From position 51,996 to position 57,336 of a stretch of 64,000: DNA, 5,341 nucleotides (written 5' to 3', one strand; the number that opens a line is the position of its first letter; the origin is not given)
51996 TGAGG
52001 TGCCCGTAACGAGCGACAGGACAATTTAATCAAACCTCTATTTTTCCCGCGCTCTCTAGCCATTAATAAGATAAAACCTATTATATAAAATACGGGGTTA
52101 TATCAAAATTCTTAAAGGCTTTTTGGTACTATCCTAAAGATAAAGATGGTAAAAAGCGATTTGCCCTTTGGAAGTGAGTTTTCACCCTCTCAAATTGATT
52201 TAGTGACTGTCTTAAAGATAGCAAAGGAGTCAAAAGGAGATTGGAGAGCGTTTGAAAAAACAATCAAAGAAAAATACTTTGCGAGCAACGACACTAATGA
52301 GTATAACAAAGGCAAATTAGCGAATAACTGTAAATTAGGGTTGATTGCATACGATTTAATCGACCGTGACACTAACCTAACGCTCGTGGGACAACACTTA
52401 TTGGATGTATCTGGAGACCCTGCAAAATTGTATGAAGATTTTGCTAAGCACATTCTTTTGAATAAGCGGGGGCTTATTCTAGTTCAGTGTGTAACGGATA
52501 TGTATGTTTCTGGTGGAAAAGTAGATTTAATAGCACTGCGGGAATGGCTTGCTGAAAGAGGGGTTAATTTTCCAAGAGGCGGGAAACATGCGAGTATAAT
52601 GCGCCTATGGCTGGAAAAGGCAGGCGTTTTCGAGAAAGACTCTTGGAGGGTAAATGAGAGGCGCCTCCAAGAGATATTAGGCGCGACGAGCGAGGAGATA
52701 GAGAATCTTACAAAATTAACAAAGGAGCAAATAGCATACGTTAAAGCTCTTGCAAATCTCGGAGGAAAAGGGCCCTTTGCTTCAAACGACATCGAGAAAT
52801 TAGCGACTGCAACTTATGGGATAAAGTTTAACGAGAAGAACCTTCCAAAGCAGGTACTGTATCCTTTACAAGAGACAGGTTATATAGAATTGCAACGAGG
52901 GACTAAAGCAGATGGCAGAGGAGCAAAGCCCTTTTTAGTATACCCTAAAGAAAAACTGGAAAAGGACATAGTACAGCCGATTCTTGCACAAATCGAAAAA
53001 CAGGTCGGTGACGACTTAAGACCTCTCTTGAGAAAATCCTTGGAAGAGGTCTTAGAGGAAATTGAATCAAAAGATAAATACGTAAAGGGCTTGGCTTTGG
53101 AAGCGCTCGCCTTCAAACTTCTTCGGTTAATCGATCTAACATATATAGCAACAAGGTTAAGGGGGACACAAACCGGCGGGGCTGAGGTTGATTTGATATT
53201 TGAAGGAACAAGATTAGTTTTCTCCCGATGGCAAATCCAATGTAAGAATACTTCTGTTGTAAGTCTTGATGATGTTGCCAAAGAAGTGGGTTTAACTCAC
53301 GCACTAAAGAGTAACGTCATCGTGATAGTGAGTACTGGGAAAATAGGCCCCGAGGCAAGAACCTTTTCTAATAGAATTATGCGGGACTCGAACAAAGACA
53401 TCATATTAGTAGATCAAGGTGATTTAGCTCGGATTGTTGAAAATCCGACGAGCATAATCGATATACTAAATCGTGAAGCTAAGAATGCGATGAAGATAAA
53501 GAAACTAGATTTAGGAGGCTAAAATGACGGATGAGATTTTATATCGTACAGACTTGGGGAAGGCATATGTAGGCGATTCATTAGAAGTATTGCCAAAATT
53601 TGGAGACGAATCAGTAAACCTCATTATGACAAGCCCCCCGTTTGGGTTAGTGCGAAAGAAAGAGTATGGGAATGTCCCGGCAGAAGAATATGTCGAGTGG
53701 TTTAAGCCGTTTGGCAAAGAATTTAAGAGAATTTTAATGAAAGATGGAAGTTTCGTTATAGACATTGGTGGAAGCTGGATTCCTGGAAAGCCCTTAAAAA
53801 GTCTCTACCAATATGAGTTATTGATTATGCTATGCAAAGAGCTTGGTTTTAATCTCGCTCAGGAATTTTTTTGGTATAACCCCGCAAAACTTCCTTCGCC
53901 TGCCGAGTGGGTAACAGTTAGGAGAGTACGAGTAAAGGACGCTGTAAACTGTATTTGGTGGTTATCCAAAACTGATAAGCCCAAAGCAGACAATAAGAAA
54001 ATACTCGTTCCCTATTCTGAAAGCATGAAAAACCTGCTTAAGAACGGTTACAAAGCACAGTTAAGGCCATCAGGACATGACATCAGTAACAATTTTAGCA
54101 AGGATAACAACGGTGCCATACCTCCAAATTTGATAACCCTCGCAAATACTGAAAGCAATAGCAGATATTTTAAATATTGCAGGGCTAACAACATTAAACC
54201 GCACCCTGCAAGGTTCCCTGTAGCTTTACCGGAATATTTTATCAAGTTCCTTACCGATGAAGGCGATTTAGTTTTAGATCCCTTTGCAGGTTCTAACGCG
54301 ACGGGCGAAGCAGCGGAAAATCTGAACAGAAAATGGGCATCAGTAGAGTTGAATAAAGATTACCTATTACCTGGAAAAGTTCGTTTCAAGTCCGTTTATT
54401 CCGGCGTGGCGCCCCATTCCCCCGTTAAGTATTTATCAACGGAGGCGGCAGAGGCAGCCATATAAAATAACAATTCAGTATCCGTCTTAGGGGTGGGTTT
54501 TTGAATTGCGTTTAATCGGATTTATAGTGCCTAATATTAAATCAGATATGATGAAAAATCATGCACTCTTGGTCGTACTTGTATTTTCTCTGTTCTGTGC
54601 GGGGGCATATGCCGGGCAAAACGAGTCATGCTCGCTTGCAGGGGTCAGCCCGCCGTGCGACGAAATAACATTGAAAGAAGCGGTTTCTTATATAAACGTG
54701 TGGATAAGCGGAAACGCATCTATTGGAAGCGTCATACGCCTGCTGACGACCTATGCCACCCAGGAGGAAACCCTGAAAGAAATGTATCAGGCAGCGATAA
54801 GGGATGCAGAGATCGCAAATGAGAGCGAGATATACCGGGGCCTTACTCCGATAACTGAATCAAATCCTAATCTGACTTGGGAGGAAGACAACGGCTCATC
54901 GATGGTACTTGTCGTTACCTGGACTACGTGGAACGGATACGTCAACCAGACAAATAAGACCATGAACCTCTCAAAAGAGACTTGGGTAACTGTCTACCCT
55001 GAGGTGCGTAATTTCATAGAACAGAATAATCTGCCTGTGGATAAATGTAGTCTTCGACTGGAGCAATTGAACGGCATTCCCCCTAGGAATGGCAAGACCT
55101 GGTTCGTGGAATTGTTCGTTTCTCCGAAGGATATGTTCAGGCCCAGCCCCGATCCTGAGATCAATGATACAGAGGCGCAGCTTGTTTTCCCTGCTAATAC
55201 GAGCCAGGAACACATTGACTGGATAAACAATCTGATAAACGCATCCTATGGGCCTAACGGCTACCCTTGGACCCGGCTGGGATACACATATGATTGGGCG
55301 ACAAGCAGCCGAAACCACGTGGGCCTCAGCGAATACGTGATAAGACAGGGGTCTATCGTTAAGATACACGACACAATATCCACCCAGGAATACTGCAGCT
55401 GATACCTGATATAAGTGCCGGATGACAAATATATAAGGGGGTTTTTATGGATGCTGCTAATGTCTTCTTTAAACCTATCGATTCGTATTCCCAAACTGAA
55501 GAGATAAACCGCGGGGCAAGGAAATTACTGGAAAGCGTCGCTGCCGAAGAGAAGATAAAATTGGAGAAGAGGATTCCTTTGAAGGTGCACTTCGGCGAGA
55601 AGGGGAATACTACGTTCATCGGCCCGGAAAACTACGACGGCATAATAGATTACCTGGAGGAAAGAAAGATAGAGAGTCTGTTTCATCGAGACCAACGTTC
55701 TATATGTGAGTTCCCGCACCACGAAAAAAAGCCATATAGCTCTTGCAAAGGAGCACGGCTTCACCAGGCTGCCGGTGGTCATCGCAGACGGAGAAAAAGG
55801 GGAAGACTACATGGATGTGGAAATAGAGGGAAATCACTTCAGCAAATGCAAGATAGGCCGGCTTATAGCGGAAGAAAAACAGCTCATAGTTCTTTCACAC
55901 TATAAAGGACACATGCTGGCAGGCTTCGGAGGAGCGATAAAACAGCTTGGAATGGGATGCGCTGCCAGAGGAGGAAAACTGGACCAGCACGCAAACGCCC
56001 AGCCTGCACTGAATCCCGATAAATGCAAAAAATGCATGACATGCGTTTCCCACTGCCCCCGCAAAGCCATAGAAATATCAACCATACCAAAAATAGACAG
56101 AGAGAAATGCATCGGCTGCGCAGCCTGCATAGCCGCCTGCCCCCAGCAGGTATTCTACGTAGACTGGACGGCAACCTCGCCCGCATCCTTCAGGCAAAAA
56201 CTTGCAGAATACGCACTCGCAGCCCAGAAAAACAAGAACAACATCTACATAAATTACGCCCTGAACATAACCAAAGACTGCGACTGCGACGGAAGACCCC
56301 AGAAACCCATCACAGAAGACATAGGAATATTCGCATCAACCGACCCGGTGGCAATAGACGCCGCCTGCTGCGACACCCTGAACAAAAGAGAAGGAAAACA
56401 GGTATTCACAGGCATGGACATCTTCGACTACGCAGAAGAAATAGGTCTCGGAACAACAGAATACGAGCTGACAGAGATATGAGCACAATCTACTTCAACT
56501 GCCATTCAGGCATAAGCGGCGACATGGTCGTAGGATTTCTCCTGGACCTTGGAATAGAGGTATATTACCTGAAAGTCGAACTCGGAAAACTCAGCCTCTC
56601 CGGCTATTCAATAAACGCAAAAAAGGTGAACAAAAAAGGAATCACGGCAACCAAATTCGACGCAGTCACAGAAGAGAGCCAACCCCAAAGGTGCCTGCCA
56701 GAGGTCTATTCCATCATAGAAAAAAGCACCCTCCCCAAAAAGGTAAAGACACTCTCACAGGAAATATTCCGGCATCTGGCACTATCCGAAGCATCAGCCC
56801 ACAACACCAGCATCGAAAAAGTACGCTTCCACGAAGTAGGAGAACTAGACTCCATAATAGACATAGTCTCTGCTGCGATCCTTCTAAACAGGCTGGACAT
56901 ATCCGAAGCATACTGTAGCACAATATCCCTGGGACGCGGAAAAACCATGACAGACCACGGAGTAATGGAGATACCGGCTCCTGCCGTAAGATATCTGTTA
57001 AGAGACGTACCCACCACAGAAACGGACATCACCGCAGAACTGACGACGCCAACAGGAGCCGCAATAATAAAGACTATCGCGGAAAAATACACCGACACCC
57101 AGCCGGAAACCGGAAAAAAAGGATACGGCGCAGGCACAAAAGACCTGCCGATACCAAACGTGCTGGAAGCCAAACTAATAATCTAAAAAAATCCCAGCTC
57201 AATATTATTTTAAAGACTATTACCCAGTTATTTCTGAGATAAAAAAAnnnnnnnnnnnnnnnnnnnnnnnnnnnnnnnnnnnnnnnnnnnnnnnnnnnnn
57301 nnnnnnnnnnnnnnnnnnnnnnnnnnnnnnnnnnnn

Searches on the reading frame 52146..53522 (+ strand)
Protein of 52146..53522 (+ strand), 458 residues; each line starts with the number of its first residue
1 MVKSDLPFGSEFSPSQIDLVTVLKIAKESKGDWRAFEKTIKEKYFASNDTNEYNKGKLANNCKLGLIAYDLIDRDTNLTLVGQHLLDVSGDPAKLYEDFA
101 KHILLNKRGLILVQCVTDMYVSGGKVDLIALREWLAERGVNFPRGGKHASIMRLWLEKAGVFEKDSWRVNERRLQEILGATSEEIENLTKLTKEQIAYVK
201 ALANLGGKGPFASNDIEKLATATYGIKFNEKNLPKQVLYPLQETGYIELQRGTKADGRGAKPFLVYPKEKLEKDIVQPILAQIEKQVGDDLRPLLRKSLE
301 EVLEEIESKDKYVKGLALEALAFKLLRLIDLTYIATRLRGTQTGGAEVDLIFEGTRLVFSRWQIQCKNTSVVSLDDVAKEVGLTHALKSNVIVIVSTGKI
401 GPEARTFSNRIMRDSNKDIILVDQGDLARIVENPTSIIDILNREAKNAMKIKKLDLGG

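Call 11: search_protein_families(library=pfam, proteins=[window:52146-53522:+])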
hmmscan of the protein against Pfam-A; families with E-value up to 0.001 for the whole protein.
window:52146-53522:+ (458 aa): 1 family
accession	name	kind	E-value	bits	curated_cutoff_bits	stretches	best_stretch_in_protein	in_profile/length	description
PF04471.18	Mrr_cat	-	2.9e-08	34.3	21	1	315-430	6-114/115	Restriction endonuclease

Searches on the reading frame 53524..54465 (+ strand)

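Call 11: search_protein_families(library=pfam, proteins=[window:53524-54465:+])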
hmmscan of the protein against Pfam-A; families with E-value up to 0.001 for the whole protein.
window:53524-54465:+ (313 aa): 1 family
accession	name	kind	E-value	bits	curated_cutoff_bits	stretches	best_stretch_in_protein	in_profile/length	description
PF01555.25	N6_N4_Mtase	-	1.5e-44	153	26.7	1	31-281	1-216/221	DNA methylase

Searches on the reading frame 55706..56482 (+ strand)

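Call 39: search_protein_families(library=pfam, proteins=[window:55706-56482:+], max_evalue=0.01)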
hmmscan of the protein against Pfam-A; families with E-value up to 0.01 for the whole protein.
window:55706-56482:+ (258 aa): 18 families
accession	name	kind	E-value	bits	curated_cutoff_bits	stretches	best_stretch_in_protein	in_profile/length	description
PF04015.17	DUF362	-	4.7e-36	125.2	24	1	6-223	46-200/200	Domain of unknown function (DUF362)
PF00037.32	Fer4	-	1e-13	50.9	21.1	2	128-149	1-22/24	4Fe-4S binding domain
PF13237.11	Fer4_10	-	3e-12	46.7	25.5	2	102-146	4-53/53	4Fe-4S dicluster domain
PF12837.12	Fer4_6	-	1.3e-11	44.3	25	2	127-149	1-23/24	4Fe-4S binding domain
PF12838.12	Fer4_7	-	2.4e-10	41.2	27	2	106-148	1-51/52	4Fe-4S dicluster domain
PF13187.11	Fer4_9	-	2.6e-09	37.4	27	2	106-148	1-50/52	4Fe-4S dicluster domain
PF12797.12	Fer4_2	-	2.2e-08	34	24.5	2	127-146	2-21/22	4Fe-4S binding domain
PF12800.12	Fer4_4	-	7.5e-07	29.4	24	1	133-147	2-16/17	4Fe-4S binding domain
PF13484.11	Fer4_16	-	9.5e-07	29.9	30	2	134-168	1-39/66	4Fe-4S double cluster binding domain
PF14697.11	Fer4_21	-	8.2e-06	26.3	35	1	129-148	2-21/59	4Fe-4S dicluster domain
PF25160.1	LdpA_Fe-S-bd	-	8.6e-05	22.7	27.6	1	104-148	2-41/49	LdpA Fe-S cluster-binding domain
PF13183.11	Fer4_8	-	0.0001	23.2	27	0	133-168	3-35/68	4Fe-4S dicluster domain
PF13534.11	Fer4_17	-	0.00065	20.6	22.2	0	134-172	1-32/61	4Fe-4S dicluster domain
PF13459.11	Fer4_15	-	0.00083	20.5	22.4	1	129-147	2-20/66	4Fe-4S single cluster domain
PF09861.14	Lar_N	-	0.00087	19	23.3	1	5-95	103-192/204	Lactate racemase N-terminal domain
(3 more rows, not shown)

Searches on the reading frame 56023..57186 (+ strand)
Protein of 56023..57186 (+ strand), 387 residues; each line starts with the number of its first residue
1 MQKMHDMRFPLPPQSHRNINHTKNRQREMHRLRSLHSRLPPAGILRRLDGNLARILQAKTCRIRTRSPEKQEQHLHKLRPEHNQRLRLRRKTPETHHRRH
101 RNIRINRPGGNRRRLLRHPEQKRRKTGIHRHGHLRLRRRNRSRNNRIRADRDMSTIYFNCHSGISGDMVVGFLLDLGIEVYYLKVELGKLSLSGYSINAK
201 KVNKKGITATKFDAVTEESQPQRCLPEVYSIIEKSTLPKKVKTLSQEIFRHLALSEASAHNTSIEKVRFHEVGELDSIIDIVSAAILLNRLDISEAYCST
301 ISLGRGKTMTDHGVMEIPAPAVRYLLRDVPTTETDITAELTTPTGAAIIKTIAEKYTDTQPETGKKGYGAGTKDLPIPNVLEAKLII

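Call 11: search_protein_families(library=pfam, proteins=[window:56023-57186:+])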
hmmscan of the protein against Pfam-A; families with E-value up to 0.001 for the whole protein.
window:56023-57186:+ (387 aa): 1 family
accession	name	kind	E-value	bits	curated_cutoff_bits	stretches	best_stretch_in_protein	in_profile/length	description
PF01969.22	Ni_insertion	-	2.3e-73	247.9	22.1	1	156-383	1-232/375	Nickel insertion protein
